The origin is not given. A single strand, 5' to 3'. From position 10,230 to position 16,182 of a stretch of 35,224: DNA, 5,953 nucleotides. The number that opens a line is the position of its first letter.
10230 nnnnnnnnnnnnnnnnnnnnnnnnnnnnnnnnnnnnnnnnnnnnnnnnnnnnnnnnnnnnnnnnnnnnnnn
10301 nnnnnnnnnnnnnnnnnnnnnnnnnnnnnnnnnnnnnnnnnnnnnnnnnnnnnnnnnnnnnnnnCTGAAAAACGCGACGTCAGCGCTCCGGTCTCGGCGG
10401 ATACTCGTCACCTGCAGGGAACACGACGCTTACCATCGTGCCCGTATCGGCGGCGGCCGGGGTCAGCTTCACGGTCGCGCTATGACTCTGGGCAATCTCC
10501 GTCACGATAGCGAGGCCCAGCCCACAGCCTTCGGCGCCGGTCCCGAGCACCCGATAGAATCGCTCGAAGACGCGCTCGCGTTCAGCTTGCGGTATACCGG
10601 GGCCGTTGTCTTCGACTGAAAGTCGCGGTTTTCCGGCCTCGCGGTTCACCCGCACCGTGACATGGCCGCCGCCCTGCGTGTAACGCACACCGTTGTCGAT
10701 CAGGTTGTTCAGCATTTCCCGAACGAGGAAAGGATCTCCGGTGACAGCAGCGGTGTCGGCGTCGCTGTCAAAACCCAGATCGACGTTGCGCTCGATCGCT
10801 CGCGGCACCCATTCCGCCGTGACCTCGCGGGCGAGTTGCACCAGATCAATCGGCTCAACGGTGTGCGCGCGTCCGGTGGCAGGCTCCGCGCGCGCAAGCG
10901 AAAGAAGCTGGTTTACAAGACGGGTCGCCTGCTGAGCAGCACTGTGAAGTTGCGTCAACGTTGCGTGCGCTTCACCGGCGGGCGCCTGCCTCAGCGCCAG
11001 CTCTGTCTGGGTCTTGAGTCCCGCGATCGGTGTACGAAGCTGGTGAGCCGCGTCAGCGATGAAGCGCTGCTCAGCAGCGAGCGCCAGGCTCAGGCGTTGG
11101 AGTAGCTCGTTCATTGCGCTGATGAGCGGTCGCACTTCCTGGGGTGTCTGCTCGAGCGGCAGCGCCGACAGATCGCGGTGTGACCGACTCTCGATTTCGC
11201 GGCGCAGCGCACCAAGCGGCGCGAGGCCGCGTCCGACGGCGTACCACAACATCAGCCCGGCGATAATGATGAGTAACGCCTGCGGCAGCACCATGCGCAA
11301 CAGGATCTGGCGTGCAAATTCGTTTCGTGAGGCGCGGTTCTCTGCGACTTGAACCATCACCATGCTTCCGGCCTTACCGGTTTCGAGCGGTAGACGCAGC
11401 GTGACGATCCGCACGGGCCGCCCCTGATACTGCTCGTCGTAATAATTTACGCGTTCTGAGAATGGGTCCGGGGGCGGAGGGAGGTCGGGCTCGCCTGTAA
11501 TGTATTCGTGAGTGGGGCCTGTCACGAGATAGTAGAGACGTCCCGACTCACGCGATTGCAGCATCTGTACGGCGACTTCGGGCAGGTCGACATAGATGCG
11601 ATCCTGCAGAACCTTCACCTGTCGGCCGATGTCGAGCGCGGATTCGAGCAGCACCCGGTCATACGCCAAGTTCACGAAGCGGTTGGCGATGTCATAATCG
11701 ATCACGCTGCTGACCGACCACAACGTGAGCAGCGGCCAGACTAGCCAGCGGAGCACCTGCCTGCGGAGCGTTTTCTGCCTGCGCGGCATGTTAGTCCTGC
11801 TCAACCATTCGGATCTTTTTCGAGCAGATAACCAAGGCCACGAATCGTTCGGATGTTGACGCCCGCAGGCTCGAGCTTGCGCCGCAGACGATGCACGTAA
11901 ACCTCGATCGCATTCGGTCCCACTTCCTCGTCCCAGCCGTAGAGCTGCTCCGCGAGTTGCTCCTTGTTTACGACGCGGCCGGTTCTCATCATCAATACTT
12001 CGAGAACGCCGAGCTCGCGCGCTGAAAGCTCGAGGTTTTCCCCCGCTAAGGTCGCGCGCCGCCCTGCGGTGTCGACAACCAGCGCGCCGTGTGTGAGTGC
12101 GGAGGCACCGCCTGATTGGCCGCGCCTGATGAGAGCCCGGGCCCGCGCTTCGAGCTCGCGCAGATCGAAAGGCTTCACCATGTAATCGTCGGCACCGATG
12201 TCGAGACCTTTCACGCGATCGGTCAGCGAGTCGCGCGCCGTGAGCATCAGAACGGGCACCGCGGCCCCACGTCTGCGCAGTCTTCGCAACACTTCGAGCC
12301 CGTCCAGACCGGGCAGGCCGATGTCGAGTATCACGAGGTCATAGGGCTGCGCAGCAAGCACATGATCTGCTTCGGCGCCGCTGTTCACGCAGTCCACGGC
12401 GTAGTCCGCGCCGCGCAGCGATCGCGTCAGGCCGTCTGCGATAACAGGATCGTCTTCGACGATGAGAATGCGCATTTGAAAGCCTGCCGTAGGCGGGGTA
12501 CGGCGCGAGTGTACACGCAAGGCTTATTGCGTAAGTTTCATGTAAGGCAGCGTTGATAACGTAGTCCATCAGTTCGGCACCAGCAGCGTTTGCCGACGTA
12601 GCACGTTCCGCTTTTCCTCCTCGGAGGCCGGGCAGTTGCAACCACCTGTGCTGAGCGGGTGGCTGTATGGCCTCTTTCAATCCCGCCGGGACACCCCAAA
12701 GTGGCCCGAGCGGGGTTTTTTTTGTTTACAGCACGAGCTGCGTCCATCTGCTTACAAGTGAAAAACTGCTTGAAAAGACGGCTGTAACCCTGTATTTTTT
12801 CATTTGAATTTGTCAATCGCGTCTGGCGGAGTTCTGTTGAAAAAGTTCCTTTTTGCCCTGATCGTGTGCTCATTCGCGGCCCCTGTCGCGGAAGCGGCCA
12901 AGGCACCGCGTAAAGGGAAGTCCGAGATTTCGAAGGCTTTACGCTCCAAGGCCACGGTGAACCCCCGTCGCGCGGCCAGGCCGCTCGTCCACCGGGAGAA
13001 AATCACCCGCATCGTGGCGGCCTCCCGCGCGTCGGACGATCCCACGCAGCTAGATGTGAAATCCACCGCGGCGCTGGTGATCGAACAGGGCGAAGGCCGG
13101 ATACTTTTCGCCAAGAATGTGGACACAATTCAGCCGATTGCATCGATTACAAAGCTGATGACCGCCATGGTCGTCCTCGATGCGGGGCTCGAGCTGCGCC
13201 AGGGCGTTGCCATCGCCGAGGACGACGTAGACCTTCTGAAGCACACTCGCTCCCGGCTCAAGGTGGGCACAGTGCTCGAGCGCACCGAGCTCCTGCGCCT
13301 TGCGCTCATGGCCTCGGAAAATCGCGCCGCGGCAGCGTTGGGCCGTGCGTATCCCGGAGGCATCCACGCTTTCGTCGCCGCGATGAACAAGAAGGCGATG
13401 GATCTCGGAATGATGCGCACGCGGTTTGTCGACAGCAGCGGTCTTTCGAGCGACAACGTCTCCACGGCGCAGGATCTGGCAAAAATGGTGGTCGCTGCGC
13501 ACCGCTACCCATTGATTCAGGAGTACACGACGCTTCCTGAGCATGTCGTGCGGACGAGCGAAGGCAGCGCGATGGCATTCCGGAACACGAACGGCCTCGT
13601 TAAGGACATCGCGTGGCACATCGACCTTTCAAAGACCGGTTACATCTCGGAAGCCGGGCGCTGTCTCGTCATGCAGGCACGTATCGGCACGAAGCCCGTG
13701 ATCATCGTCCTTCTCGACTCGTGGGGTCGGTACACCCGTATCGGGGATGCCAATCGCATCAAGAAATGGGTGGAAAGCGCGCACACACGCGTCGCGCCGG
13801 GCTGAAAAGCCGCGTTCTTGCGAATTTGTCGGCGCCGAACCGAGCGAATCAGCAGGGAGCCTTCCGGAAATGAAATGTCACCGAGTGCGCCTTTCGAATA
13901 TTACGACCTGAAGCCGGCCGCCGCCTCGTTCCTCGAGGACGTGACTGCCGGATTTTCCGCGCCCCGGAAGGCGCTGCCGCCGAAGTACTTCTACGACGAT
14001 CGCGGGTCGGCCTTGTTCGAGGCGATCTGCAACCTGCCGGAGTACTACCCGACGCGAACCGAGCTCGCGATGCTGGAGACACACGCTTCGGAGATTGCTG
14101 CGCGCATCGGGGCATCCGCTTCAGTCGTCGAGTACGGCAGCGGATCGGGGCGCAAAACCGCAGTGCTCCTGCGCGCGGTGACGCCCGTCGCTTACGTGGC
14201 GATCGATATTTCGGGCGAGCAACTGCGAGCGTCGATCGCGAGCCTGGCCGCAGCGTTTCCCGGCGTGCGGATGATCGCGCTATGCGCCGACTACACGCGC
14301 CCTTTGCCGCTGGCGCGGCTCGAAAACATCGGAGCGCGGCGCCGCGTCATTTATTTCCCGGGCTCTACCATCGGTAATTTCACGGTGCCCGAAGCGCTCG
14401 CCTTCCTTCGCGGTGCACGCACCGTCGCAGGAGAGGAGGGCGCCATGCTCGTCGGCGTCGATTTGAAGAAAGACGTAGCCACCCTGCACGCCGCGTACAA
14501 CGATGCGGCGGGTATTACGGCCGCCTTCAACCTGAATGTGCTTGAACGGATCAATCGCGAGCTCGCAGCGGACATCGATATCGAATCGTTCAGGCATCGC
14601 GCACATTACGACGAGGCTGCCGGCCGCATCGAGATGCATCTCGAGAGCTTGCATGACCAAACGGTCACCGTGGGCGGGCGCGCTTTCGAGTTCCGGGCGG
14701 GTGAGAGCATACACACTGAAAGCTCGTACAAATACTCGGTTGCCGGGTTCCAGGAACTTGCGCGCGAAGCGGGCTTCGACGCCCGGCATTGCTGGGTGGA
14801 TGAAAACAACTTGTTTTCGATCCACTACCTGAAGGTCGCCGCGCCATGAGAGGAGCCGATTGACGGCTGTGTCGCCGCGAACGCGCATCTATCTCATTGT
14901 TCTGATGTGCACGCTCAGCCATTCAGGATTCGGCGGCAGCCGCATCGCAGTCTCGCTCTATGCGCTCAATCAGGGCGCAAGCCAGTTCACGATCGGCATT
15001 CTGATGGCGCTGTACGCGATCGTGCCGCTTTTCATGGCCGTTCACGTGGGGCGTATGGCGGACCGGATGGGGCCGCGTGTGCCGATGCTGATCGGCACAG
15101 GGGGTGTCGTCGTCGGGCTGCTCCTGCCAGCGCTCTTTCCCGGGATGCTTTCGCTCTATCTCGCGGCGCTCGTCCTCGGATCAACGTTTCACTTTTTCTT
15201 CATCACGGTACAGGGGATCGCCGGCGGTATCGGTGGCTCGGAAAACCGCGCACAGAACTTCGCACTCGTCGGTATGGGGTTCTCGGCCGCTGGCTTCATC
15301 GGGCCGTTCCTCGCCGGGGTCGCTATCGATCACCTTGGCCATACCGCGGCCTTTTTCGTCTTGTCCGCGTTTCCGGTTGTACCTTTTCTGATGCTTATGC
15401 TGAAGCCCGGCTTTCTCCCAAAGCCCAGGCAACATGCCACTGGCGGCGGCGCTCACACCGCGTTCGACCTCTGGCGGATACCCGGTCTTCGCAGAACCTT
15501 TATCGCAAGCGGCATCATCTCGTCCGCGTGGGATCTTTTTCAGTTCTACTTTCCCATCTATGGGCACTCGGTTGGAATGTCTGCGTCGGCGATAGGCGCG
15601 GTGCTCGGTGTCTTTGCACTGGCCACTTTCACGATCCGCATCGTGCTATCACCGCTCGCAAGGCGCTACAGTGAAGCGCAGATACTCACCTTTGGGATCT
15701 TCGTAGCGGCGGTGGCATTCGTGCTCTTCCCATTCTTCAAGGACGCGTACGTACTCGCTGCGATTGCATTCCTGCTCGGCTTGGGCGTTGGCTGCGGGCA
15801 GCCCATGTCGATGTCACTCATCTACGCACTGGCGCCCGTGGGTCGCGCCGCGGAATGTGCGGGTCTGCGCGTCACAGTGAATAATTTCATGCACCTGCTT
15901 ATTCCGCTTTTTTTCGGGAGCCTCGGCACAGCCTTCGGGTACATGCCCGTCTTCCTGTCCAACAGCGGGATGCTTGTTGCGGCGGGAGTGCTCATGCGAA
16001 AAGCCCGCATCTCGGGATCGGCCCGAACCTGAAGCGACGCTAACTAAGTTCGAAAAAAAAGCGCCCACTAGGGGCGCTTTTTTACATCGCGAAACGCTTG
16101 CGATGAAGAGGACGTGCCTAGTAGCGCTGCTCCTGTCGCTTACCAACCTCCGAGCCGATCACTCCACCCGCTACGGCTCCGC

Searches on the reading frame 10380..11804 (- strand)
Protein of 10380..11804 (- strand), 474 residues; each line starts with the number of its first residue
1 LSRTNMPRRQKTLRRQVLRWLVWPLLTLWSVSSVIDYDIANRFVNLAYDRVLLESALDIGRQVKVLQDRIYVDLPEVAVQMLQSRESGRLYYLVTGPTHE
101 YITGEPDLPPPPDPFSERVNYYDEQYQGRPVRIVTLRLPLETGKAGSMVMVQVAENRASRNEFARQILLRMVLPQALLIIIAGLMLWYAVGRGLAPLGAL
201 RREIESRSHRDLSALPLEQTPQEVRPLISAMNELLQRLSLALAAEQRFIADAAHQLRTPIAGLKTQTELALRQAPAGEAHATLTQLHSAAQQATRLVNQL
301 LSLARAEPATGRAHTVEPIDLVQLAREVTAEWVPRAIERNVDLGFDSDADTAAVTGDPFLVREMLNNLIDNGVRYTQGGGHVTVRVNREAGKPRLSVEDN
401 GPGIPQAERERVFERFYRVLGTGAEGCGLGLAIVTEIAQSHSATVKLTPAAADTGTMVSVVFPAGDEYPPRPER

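Call 20: search_protein_families(library=pfam, proteins=[window:10380-11804:-], max_evalue=0.0001)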
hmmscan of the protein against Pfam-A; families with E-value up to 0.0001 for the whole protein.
window:10380-11804:- (474 aa): 5 families
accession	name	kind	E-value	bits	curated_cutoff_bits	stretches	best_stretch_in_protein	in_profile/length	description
PF08521.16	2CSK_N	-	1e-40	139.5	23.2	1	25-167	1-140/140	Two-component sensor kinase N-terminal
PF02518.31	HATPase_c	-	1.2e-23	84.1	26.4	1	356-464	1-109/111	Histidine kinase-, DNA gyrase B-, and HSP90-like ATPase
PF00512.31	HisKA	-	5.6e-13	49.2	26.9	1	245-307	2-64/66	His Kinase A (phospho-acceptor) domain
PF13581.12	HATPase_c_2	-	2.9e-06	27.7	27.4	1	361-443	36-114/127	Histidine kinase-like ATPase domain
PF00672.30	HAMP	-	4.1e-05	24.3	25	0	191-238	4-51/53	HAMP domain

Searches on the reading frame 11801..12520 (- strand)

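Call 20: search_protein_families(library=pfam, proteins=[window:11801-12520:-], max_evalue=0.0001)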
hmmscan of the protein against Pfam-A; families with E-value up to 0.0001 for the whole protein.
window:11801-12520:- (239 aa): 2 families
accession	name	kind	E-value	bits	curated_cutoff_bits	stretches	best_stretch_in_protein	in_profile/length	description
PF00072.30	Response_reg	-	6.9e-31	107.1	30.2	1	18-127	1-110/111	Response regulator receiver domain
PF00486.34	Trans_reg_C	-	1.7e-21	76.5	26.2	1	160-233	1-77/77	Transcriptional regulatory protein, C terminal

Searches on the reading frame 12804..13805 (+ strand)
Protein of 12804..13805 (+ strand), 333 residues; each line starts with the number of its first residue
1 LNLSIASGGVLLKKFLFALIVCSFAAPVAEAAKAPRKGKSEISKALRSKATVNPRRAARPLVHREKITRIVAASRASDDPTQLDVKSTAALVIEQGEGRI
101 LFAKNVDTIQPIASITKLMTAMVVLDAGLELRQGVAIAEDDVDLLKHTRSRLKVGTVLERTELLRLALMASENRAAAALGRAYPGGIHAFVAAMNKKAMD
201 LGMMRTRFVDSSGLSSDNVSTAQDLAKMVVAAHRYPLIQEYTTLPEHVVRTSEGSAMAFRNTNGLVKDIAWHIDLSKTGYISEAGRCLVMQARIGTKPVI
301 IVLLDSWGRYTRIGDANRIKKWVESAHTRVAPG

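Call 20: search_protein_families(library=pfam, proteins=[window:12804-13805:+], max_evalue=0.0001)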
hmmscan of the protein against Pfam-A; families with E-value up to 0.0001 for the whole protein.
window:12804-13805:+ (333 aa): 2 families
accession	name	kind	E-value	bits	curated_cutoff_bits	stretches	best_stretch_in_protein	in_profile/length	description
PF00768.25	Peptidase_S11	-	2.4e-59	201.1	27.6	1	80-305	5-236/239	D-alanyl-D-alanine carboxypeptidase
PF13354.11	Beta-lactamase2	-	1.1e-06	28.6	22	1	102-231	13-145/214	Beta-lactamase enzyme family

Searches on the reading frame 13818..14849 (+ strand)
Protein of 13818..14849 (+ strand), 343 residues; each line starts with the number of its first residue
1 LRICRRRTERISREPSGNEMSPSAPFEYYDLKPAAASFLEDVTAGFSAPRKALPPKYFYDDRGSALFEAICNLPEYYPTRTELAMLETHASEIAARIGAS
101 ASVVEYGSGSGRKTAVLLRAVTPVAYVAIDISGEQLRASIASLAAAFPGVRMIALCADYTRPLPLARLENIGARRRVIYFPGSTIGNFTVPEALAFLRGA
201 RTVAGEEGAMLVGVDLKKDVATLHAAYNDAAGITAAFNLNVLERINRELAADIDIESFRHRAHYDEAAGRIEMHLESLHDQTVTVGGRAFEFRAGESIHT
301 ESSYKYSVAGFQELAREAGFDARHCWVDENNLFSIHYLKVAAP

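Call 20: search_protein_families(library=pfam, proteins=[window:13818-14849:+], max_evalue=0.0001)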
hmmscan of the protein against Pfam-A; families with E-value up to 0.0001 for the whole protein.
window:13818-14849:+ (343 aa): 1 family
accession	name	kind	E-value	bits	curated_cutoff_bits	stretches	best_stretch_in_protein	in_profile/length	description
PF10017.15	Methyltransf_33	-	3.1e-114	381.6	23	1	39-339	2-303/304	Histidine-specific methyltransferase, SAM-dependent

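Call 68: search_protein_families(library=ncbifam, proteins=[window:13818-14849:+], max_evalue=0.001)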
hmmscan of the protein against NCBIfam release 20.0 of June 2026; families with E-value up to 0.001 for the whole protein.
window:13818-14849:+ (343 aa): 2 families
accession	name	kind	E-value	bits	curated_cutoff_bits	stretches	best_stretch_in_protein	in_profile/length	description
TIGR03438.1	egtD_ergothio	equivalog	2.8e-120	401.1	290.9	1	38-337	2-300/301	L-histidine N(alpha)-methyltransferase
TIGR03439.1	methyl_EasF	subfamily_domain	1.4e-56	191.7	205.55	1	38-336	13-320/321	EasF family methyltransferase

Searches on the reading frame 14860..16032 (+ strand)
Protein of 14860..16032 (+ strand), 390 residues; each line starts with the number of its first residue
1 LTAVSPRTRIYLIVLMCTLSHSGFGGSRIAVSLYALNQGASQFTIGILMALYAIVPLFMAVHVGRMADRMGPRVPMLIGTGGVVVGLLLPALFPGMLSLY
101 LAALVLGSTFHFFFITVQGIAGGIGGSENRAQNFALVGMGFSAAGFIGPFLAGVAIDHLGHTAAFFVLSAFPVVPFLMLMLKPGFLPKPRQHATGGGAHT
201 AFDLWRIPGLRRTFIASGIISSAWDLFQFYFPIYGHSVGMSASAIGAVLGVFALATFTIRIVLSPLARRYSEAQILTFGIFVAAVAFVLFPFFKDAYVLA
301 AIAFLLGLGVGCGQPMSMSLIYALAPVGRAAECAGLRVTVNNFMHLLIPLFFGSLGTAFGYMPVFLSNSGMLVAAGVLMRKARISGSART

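Call 20: search_protein_families(library=pfam, proteins=[window:14860-16032:+], max_evalue=0.0001)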
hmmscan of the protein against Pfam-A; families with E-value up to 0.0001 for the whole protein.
window:14860-16032:+ (390 aa): 2 families
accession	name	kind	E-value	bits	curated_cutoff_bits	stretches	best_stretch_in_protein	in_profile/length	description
PF07690.21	MFS_1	-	9.5e-48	163.3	33.4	2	18-348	6-346/347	Major Facilitator Superfamily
PF12832.13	MFS_1_like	-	7.2e-12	45.5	25.2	2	214-338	218-343/373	MFS_1 like family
